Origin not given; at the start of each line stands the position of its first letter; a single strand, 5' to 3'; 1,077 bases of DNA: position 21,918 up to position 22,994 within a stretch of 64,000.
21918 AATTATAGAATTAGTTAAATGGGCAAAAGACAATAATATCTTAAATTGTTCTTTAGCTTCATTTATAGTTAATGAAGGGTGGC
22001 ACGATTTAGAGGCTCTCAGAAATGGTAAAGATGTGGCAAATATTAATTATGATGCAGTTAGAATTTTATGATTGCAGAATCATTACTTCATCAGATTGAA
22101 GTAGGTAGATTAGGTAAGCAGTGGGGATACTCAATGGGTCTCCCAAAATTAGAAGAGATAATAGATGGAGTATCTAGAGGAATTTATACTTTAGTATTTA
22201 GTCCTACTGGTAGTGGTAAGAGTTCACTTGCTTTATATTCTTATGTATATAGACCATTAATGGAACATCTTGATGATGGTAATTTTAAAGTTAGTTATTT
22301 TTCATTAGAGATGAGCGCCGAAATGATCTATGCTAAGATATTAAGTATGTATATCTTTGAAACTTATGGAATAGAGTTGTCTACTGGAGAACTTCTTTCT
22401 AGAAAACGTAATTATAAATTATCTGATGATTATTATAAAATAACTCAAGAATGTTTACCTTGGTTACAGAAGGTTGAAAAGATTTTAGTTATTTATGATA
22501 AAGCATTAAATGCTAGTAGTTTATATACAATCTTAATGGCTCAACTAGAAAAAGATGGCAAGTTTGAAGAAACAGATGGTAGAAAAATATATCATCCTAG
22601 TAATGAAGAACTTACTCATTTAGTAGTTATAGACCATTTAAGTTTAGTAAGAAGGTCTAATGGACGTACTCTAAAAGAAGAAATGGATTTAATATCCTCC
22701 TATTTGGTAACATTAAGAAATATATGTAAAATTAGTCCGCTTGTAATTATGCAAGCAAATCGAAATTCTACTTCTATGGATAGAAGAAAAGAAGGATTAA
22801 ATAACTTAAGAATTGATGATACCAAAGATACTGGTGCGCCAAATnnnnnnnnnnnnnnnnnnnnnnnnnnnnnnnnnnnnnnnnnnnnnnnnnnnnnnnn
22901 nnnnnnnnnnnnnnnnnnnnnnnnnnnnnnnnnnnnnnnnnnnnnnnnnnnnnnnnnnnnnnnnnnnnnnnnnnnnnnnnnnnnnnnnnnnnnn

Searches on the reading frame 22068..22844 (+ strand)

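Call 42: search_protein_families(library=phrogs, proteins=[window:22068-22844:+], max_evalue=0.00001)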
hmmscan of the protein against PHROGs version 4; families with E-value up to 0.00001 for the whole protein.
window:22068-22844:+ (259 aa): 3 families
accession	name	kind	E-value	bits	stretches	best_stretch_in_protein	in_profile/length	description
phrog_19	-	DNA, RNA and nucleotide metabolism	7.8e-15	55.7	1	17-239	331-515/621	DnaB-like replicative helicase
phrog_239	-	DNA, RNA and nucleotide metabolism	2.4e-07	31.1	1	18-94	338-409/801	DNA primase/helicase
phrog_243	-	DNA, RNA and nucleotide metabolism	3.9e-06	27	0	25-95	22-83/273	DnaB-like replicative helicase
